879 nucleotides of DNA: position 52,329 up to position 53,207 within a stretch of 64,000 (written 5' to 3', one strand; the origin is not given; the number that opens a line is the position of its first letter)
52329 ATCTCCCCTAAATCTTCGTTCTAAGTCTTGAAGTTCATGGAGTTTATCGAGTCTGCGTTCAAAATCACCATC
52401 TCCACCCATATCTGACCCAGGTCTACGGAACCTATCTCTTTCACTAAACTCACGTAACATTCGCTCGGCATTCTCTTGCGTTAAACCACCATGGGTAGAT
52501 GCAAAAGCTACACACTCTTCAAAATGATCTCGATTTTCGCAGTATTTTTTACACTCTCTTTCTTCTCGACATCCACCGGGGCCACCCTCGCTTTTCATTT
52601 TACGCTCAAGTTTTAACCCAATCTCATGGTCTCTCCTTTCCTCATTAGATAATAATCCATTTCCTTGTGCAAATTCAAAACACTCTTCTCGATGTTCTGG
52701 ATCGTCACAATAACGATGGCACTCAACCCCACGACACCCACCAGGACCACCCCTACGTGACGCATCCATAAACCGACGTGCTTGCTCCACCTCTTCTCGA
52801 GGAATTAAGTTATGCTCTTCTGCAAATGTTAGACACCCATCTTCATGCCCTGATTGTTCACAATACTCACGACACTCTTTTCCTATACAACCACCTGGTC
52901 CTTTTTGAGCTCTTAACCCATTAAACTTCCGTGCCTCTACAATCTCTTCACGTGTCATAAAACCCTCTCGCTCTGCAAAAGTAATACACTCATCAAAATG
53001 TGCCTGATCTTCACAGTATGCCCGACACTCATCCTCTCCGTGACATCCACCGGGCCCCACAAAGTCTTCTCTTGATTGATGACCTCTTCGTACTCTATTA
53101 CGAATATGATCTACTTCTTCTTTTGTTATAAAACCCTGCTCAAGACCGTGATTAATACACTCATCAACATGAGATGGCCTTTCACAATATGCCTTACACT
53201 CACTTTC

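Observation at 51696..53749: Secreted protein built from about ten tandem C4H modules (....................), paired with a small NPF-motif secreted protein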

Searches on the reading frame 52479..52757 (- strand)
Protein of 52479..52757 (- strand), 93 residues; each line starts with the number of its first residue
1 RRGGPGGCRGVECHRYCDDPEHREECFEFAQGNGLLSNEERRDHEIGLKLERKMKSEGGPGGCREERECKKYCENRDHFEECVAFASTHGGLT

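Call 17: find_related_loci(query=A2, collection=genome_contigs, flank=6000)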
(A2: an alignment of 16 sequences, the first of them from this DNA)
Query A2 (93 aa) in genome_contigs; peptide patterns used: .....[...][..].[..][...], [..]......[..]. (x = any residue, [..] = any of these).
328 stretches matched a pattern; 82 encode a relative of the query (tblastn E <= 1e-3); the best 80 are kept; 79 distinct loci.
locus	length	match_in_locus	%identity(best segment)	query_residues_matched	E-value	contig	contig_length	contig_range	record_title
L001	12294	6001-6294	54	1-93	3e-34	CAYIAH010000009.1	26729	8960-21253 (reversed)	MAG TPA_asm: uncultured Candidatus Saccharibacteria bacterium isolate ERP119705_co1_1130 genome assembly, contig: NODE_1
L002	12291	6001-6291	54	2-93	2e-33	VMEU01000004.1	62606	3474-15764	MAG: Parcubacteria group bacterium Greene0416_39 Greene041639_scaffold_878, whole genome shotgun sequence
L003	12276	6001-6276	58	1-92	1e-33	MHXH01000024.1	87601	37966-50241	MAG: Parcubacteria group bacterium RIFCSPLOWO2_01_FULL_48_18 rifcsplowo2_01_scaffold_637, whole genome shotgun sequence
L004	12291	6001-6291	52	2-93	7e-33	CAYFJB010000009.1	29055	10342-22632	MAG TPA_asm: uncultured Candidatus Saccharibacteria bacterium isolate ERP013524_co1_131 genome assembly, contig: NODE_24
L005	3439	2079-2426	56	1-93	6e-33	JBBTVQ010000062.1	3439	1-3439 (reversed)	MAG: Patescibacteria group bacterium isolate H51-bin042_1 H51_bin042_1_000000000062, whole genome shotgun sequence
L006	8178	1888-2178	56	1-93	2e-33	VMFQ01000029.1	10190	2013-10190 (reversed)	MAG: Parcubacteria group bacterium Gr01-1014_33 G01um101433_scaffold_2261, whole genome shotgun sequence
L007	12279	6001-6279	52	1-93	1e-32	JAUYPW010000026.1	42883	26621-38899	MAG: bacterium isolate C4_metabat.bin.59 C4_k141_225718, whole genome shotgun sequence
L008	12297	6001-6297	54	1-93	9e-33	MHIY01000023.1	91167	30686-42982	MAG: Candidatus Colwellbacteria bacterium RIFCSPLOWO2_01_FULL_48_10 rifcsplowo2_01_scaffold_4651, whole genome shotgun s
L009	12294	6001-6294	52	1-92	7e-32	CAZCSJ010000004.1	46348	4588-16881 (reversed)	MAG TPA_asm: uncultured Candidatus Saccharibacteria bacterium isolate SRP178908_co1_167 genome assembly, contig: NODE_40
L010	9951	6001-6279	55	1-93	1e-31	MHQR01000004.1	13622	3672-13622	MAG: Candidatus Sungbacteria bacterium RIFCSPLOWO2_01_FULL_54_21 rifcsplowo2_01_scaffold_13175, whole genome shotgun seq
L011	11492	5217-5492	54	1-92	2e-31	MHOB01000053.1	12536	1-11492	MAG: Candidatus Ryanbacteria bacterium RIFCSPLOWO2_12_FULL_47_9c rifcsplowo2_12_scaffold_6995, whole genome shotgun sequ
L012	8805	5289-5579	51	3-93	2e-31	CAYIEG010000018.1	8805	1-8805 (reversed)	MAG TPA_asm: uncultured Candidatus Saccharibacteria bacterium isolate ERP119705_co19_18 genome assembly, contig: NODE_91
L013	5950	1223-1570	56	1-93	2e-31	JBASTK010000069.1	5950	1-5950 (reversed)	MAG: Candidatus Sungiibacteriota bacterium isolate MFD03232_ilm_asm_bin45 k127_14244, whole genome shotgun sequence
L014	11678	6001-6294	53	1-92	6e-31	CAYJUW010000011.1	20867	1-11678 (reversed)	MAG TPA_asm: uncultured Candidatus Saccharibacteria bacterium isolate ERP125453_co1_301 genome assembly, contig: NODE_24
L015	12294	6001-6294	54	1-93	3e-31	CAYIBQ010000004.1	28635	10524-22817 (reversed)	MAG TPA_asm: uncultured Candidatus Saccharibacteria bacterium isolate ERP119705_co1_646 genome assembly, contig: NODE_15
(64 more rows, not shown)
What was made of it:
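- Many source habitats are anoxic groundwater, where thiols could stay reduced (record titles, call 17).
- Tried and rejected: It worked with the module 5-6 sub-alignment (call 17).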

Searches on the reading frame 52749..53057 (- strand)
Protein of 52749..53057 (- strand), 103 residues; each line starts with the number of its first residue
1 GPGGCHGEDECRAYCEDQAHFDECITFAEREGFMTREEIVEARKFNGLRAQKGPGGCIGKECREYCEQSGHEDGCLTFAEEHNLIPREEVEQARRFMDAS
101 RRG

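Call 43: predict_structure(alignment_id=A3)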
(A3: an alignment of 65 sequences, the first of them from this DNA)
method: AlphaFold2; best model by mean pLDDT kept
length: 103 residues; sequences in the alignment: 65
mean_pLDDT: 92.9   pTM: 0.68
mean pLDDT of the five models: 92.9, 91.3, 89.9, 89.4, 87.7
residues with pLDDT >= 90: 87; 70-90: 16; 50-70: 0; < 50: 0
segments of 3 or more residues with pLDDT < 50: none
pLDDT, mean of each block of 10 residues (from residue 1): 96 94 96 95 88 90 92 94 92 93 90
secondary structure, 60 per line:
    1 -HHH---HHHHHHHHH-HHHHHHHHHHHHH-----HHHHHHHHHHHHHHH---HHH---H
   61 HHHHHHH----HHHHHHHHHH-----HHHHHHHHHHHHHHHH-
elements in order: H8-16 H18-30 H36-50 H60-67 H72-81 H87-102
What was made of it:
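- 52224..53414 (-): Array of seven four-Cys helical modules (aa 24-420). It includes the conserved mature N-terminal motif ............. A long helix (aa 362-383) sits between modules 6 and 7. Cys cores lie at 53319-53378, 53157-53216, 52986-53045, 52833-52889, 52680-52736, 52512-52571 and 52224-52277. The di-module model has pLDDT 92.9 (call 43).
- In the di-module model, 10-residue block pLDDT means are 88-96 throughout (call 43).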

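Call 47: search_solved_structures(query=A3, max_evalue=10, show_alignments=3)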
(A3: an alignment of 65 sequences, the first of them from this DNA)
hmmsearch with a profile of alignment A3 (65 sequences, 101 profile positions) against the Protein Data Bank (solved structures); distinct sequences matched with E-value up to 10: 9.
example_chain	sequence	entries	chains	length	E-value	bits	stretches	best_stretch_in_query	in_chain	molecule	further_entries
7vy1_v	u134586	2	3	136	0.59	13.7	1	5-53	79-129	NADH dehydrogenase [ubiquinone] 1 beta subcomplex subunit 7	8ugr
5gup_t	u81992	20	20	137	0.6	13.7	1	5-53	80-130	NADH dehydrogenase [ubiquinone] 1 beta subcomplex subunit 7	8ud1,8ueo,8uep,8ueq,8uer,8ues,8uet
8ugh_1o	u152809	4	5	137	0.61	13.7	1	5-53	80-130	NADH dehydrogenase [ubiquinone] 1 beta subcomplex subunit 7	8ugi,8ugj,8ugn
5lnk_s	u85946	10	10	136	0.66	13.6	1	5-53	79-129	Mitochondrial complex I, B18 subunit | NADH:ubiquinone oxidoreductase subunit B7 | NADH dehydrogenase [ubiquinone] 1 beta subcomplex subunit 7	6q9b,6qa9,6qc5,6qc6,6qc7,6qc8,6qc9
6zka_s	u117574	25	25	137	0.67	13.5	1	5-53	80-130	NADH:ubiquinone oxidoreductase subunit B7 | NADH dehydrogenase [ubiquinone] 1 beta subcomplex subunit 7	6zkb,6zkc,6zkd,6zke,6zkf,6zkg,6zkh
5xtd_v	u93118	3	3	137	0.73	13.4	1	5-53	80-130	NADH dehydrogenase [ubiquinone] 1 beta subcomplex subunit 7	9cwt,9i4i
7v2d_v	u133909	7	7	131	0.98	13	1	5-52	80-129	NADH dehydrogenase [ubiquinone] 1 beta subcomplex subunit 7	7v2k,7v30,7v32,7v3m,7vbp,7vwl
5xxb_O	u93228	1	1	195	1.4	12.5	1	13-90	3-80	Ribosomal protein uL22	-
8xt8_A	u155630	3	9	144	1.5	12.5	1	9-45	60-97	MarR family transcriptional regulator | MarR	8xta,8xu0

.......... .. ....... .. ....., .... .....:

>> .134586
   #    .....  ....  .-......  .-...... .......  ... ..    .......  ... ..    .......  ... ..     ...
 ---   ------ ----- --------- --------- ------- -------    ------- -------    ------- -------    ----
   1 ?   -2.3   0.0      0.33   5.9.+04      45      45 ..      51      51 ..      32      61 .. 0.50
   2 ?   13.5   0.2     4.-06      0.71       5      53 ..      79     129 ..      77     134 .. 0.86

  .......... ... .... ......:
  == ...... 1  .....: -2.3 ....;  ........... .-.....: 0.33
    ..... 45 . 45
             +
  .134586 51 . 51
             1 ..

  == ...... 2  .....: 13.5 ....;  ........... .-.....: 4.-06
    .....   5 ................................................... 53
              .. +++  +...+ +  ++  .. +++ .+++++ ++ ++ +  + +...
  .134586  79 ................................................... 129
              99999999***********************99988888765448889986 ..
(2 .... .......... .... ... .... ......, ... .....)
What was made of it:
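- On CHCH domain (twin CX9C): The NDUFB7 profile hit has E=0.6 and aligns only 2 of the 4 Cys (call 47).
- Closest known: CHCH-domain proteins. Same: NDUFB7 is the best, though non-significant, PDB profile hit (E=0.6, call 47).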

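Call 59: search_protein_representatives(alignment_id=A3)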
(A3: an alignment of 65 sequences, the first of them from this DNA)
Query: 65 sequences, 101 profile positions. Proteins with E-value up to 0.001 (for the whole library): 1815; up to 1e-10: 1511; up to 1e-30: 1010. The best 150 are listed.
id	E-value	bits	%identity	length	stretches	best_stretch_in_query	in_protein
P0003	8.2e-224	742.0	-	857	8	1-99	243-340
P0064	6.4e-208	691.0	-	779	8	1-95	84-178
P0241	5.8e-206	684.7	-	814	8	1-99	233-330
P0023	1.3e-203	677.2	-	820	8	1-99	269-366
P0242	3.1e-192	640.6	-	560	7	1-99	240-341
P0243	1.4e-191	638.6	-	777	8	1-99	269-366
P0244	1.9e-188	628.5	-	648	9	1-98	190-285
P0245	5.5e-183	611.0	-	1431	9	1-98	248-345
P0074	3.3e-180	602.1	-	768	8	1-99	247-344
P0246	9.2e-178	594.2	-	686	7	1-99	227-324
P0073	2.0e-175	586.7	-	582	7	1-100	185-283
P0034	5.1e-175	585.4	-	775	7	1-99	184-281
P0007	1.6e-174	583.8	-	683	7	1-99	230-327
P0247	1.8e-174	583.6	-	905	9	1-98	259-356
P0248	4.2e-170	569.6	-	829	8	1-97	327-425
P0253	7.3e-157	527.1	-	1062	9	2-96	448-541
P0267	1.2e-138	468.6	-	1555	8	1-96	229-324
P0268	5.8e-138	466.4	-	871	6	1-99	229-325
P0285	1.4e-126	429.9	-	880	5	1-99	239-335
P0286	2.3e-126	429.2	-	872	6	1-99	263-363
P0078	1.8e-120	410.2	-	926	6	1-98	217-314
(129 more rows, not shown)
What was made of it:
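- On New family defined here: GPGGC four-Cys helical repeat protein with NPF-tail partner: The window protein scores E=2e-107 against the di-module profile (call 59).
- Checked: A di-module profile scores this protein at E=2e-107 (call 59).
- There are 1,815 representative clusters from independent assemblies (call 59).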

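Call 60: search_protein_families(library=pfam, proteins=[P0245, P0267, P0253, P0247, P0285, P0286, P0268], max_evalue=0.001)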
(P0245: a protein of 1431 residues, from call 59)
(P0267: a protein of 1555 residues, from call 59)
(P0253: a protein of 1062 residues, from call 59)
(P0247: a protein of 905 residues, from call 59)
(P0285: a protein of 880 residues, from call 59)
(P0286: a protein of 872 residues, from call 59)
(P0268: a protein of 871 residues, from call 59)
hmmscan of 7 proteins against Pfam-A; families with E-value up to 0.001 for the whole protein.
P0245 (1431 aa): 0 families

P0267 (1555 aa): 0 families

P0253 (1062 aa): 1 family
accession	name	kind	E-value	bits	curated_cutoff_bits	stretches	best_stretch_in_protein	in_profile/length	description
PF13385.13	Laminin_G_3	-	9.5e-25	87.9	27.6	1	841-992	12-150/151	Concanavalin A-like lectin/glucanases superfamily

P0247 (905 aa): 1 family
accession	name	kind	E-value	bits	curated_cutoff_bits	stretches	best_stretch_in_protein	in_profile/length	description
PF00050.26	Kazal_1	-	4.5e-07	30.2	21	1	634-654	8-28/49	Kazal-type serine protease inhibitor domain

P0285 (880 aa): 1 family
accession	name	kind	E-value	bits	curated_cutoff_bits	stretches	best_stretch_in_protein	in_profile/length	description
PF22746.1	SHOCT-like_DUF2089-C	-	0.00077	19.4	27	0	79-94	10-25/32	SHOCT-like domain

P0286 (872 aa): 0 families

P0268 (871 aa): 0 families

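Call 73: fold_search(model_id=the predicted structure, library=viral)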
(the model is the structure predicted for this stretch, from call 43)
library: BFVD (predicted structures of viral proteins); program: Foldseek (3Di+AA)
matches with E <= 10: 92; with E <= 0.001: 0
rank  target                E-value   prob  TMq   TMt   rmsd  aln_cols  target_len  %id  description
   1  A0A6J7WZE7            1.2e+00  0.15  0.29  0.21  14.8        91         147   18  Uncharacterized protein [uncultured Caudovirales phage]
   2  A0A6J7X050            1.9e+00  0.47  0.29  0.32   5.4        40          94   28  Uncharacterized protein [uncultured Caudovirales phage]
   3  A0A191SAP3            1.9e+00  0.12  0.30  0.18   9.0       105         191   11  (no name in the UniProt tables at hand)
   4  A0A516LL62            2.2e+00  0.14  0.33  0.06  11.1        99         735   13  (no name in the UniProt tables at hand)
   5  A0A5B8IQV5            2.6e+00  0.06  0.25  0.08  10.9       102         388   16  T-complex protein 11 [Mimiviridae sp. ChoanoV1]
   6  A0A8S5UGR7            2.8e+00  0.35  0.28  0.17   4.0        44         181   18  Uncharacterized protein [Myoviridae sp. ctshb19]
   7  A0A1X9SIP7            2.8e+00  0.16  0.28  0.43  10.3        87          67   11  (no name in the UniProt tables at hand)
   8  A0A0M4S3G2            3.3e+00  0.21  0.24  0.40   6.4        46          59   28  Uncharacterized protein [Streptomyces phage SF3]
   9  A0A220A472            3.3e+00  0.05  0.29  0.17  12.4        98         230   12  33 kDa protein [red squirrel adenovirus 1]
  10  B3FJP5                3.5e+00  0.14  0.32  0.28  10.9        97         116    9  Uncharacterized protein [Pseudomonas phage 201phi2-1]
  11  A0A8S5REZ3            3.8e+00  0.28  0.29  0.39   5.6        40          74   20  Uncharacterized protein [virus sp. ctJLD79]
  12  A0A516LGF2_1          3.8e+00  0.11  0.34  0.05   7.8        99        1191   15  (no name in the UniProt tables at hand)
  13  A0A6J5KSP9            3.8e+00  0.08  0.30  0.18  10.8        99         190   12  Uncharacterized protein [uncultured Caudovirales phage]
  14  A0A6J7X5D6            3.8e+00  0.08  0.29  0.08  11.2        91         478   12  Uncharacterized protein [uncultured Caudovirales phage]
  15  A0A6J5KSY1            4.0e+00  0.11  0.25  0.28   8.3        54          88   17  Uncharacterized protein [uncultured Caudovirales phage]
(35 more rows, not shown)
